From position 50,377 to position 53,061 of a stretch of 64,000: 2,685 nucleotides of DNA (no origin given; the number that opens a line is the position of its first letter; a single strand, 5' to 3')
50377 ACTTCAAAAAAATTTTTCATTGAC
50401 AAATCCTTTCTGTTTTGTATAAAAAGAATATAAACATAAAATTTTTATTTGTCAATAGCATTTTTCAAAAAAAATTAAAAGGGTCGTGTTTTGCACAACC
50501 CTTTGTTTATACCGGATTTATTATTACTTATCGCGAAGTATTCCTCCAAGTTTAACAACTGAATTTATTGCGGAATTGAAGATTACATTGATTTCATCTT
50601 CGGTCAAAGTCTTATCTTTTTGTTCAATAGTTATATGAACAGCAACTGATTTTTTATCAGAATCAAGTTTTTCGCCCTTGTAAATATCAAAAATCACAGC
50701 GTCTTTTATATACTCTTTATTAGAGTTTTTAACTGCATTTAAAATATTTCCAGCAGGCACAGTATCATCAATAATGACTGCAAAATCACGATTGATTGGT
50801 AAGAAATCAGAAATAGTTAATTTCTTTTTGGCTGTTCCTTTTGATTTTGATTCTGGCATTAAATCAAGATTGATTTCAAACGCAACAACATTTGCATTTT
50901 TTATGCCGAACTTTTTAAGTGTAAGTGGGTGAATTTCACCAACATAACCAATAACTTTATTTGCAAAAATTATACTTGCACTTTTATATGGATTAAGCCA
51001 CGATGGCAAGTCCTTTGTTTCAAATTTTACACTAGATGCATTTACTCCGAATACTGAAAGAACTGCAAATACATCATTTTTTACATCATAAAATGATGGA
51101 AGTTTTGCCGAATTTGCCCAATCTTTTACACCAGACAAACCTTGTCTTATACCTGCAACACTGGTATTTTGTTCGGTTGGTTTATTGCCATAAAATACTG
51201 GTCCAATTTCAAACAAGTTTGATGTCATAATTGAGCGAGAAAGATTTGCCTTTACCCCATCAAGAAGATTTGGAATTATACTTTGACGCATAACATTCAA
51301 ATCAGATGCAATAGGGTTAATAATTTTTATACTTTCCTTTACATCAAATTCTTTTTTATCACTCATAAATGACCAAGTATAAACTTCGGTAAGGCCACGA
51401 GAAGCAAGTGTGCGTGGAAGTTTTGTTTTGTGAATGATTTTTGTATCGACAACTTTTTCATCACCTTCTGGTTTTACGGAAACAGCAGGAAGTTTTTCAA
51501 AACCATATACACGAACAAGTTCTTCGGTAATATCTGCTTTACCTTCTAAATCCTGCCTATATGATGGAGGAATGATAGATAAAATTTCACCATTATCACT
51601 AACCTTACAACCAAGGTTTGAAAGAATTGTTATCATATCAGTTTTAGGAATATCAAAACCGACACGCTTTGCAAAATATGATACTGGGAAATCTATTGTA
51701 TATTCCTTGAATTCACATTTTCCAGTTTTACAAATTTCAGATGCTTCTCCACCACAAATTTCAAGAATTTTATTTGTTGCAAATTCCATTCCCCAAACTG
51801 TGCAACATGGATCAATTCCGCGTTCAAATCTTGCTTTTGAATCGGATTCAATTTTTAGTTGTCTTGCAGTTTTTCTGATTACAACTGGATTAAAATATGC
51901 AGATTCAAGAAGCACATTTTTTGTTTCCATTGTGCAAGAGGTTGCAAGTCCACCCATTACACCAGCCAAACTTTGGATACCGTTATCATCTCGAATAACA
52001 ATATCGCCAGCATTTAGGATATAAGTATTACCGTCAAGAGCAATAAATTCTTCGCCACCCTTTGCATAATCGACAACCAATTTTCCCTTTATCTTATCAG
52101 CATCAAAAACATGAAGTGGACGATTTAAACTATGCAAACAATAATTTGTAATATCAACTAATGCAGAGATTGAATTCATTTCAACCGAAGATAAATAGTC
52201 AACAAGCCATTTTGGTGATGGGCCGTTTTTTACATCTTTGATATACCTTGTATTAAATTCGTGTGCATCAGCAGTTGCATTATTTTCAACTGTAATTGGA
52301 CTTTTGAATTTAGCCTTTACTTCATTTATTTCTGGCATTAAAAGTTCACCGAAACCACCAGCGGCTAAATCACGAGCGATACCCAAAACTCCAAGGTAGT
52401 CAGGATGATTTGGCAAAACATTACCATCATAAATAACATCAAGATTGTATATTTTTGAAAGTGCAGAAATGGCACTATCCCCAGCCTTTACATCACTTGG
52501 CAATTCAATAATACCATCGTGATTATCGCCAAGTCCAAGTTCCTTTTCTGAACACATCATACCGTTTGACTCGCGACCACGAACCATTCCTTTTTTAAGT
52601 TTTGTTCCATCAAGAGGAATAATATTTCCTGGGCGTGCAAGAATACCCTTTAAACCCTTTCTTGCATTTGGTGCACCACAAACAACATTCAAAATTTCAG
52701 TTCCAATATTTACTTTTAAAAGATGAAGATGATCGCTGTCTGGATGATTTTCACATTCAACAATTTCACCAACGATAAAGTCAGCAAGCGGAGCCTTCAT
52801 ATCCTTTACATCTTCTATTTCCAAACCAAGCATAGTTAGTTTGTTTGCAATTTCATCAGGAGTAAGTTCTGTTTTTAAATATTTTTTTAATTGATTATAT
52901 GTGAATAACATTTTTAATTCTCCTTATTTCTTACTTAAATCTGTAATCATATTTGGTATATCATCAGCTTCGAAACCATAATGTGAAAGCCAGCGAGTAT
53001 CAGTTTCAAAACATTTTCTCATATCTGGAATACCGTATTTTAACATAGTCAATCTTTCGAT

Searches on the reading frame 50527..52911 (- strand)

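Call 78: search_protein_families(library=pfam, proteins=[window:50527-52911:-], max_evalue=0.00001)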
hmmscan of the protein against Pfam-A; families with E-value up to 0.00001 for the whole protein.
window:50527-52911:- (795 aa): 5 families
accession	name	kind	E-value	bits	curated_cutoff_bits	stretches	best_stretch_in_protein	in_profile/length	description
PF03483.22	B3_4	-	8.2e-63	211.6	29.3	1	217-387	3-174/174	B3/4 domain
PF17759.6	tRNA_synthFbeta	-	2.5e-45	155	22.4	1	494-682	21-214/214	Phenylalanyl tRNA synthetase beta chain CLM domain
PF03147.19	FDX-ACB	-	5.6e-23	81.6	31.1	1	702-793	2-94/94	Ferredoxin-fold anticodon binding domain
PF03484.21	B5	-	2.3e-22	79.4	28.6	1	406-471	1-67/67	tRNA synthetase B5 domain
PF01588.26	tRNA_bind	-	7.2e-21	74.5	27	1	46-145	2-95/96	Putative tRNA binding domain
